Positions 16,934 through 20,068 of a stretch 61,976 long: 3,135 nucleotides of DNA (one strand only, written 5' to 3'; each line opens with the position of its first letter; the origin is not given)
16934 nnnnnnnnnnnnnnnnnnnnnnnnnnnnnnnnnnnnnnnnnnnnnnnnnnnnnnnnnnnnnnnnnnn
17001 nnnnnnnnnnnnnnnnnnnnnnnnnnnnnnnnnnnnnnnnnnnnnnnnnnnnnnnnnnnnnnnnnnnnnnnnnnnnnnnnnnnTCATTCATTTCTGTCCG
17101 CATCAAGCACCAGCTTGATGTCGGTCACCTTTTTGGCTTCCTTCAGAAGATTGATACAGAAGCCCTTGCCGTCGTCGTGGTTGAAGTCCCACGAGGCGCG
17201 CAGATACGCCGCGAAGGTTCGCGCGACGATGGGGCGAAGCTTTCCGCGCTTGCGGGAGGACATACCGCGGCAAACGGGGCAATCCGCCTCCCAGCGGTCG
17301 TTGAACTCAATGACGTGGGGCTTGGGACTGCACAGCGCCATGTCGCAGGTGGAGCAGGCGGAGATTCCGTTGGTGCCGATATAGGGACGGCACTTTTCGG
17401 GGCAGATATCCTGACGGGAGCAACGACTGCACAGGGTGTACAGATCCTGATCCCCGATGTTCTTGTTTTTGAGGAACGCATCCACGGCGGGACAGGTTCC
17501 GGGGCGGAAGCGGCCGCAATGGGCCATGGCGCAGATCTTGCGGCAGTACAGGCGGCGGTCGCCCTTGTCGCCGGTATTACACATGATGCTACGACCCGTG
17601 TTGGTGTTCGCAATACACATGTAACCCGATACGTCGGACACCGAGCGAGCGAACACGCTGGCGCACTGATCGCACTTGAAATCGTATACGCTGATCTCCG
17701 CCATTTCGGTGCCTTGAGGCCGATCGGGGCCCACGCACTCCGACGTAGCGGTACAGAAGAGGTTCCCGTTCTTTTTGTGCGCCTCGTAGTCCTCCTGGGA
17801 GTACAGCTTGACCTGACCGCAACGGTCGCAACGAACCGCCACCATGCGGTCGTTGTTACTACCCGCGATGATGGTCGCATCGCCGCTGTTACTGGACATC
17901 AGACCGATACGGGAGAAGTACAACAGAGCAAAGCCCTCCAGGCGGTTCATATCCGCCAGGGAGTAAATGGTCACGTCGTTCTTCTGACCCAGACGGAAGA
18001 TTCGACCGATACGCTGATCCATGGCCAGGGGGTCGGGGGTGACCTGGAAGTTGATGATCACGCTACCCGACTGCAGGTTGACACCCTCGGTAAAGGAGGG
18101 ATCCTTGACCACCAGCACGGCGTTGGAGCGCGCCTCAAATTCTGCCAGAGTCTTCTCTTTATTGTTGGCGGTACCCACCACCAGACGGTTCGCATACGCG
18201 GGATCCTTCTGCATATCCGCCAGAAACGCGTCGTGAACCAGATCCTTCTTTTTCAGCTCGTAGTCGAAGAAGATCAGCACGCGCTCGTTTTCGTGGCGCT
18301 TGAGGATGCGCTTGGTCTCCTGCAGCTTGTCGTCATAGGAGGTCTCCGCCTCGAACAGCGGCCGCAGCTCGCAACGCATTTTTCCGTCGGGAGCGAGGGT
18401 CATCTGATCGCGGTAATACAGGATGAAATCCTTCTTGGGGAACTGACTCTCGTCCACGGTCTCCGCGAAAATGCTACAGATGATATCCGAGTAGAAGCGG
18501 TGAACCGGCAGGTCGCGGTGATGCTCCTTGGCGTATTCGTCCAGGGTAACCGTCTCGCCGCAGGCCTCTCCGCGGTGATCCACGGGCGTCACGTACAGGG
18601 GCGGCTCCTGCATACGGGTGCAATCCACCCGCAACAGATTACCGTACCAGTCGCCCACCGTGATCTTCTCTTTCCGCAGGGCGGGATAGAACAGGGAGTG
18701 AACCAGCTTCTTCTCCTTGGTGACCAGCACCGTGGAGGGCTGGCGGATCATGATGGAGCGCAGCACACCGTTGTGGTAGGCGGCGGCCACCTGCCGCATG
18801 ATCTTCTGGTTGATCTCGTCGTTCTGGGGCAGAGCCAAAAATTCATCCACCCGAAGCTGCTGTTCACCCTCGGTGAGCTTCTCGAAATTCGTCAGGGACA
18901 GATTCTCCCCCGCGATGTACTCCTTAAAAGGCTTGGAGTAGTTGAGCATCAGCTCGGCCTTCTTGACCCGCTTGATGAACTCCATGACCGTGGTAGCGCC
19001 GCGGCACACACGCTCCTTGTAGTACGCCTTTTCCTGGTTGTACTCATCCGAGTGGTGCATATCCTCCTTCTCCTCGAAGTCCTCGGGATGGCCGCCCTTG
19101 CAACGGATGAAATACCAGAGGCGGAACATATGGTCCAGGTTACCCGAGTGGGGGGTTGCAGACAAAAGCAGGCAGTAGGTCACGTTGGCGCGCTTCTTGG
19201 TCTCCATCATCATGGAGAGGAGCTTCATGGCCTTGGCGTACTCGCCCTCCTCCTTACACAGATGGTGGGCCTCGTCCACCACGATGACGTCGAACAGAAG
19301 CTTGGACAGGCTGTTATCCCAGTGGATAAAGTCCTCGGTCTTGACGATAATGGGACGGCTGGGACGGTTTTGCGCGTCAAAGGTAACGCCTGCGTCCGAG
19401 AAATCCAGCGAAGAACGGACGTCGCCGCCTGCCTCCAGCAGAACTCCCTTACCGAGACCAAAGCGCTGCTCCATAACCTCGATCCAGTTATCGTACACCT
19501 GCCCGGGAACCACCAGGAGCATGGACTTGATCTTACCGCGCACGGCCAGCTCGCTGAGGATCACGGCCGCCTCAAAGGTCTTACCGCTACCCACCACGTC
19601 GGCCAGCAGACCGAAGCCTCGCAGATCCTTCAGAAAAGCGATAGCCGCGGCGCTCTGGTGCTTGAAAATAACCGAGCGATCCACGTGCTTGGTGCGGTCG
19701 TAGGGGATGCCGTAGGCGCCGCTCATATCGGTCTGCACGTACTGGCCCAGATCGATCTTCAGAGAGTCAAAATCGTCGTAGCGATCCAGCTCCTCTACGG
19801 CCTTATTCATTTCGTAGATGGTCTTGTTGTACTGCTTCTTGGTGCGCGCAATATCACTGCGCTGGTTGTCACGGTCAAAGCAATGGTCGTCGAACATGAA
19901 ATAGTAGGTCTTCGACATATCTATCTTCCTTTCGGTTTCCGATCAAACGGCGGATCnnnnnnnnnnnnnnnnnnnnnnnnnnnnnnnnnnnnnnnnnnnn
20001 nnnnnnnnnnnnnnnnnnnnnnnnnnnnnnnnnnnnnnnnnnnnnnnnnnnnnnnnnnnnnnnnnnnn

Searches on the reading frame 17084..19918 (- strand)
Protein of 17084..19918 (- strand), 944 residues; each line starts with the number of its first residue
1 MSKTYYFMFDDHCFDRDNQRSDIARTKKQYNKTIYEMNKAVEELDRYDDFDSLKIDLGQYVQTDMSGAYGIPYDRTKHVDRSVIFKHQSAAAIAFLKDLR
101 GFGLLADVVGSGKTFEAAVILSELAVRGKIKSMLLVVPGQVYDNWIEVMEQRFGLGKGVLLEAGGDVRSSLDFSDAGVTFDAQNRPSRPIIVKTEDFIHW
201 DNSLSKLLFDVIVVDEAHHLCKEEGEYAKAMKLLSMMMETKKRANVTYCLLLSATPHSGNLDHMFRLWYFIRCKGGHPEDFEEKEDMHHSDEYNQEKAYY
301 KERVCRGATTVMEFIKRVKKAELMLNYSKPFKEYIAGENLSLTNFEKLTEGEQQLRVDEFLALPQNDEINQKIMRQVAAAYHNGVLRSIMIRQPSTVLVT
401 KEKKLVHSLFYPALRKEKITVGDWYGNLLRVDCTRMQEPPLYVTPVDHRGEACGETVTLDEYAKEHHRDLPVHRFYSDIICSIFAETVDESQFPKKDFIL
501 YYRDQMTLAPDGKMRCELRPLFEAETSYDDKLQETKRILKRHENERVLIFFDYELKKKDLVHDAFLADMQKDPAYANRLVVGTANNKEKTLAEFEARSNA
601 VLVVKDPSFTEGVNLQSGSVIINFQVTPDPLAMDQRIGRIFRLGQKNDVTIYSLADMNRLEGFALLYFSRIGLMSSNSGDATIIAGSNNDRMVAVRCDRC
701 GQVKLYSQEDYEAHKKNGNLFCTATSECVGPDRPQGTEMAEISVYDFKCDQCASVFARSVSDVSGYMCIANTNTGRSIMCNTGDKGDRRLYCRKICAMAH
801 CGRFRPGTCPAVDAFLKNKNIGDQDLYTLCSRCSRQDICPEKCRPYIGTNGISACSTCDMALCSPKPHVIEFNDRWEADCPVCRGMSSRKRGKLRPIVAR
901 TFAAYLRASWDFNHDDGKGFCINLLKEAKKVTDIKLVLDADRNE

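Call 79: search_protein_families(library=pfam, proteins=[window:17084-19918:-], max_evalue=0.001)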
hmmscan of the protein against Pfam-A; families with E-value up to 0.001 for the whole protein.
window:17084-19918:- (944 aa): 4 families
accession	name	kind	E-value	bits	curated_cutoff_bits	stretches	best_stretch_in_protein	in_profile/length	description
PF00176.29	SNF2-rel_dom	-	3.8e-10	39.8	24.9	1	103-324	20-226/290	SNF2-related domain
PF04851.21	ResIII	-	1.6e-09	38.3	22.5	1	88-257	8-163/164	Type III restriction enzyme, res subunit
PF00271.37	Helicase_C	-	1.1e-08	35.8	23.5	1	531-644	2-110/110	Helicase conserved C-terminal domain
PF00270.35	DEAD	-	3.1e-06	27.5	26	1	107-260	21-163/167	DEAD/DEAH box helicase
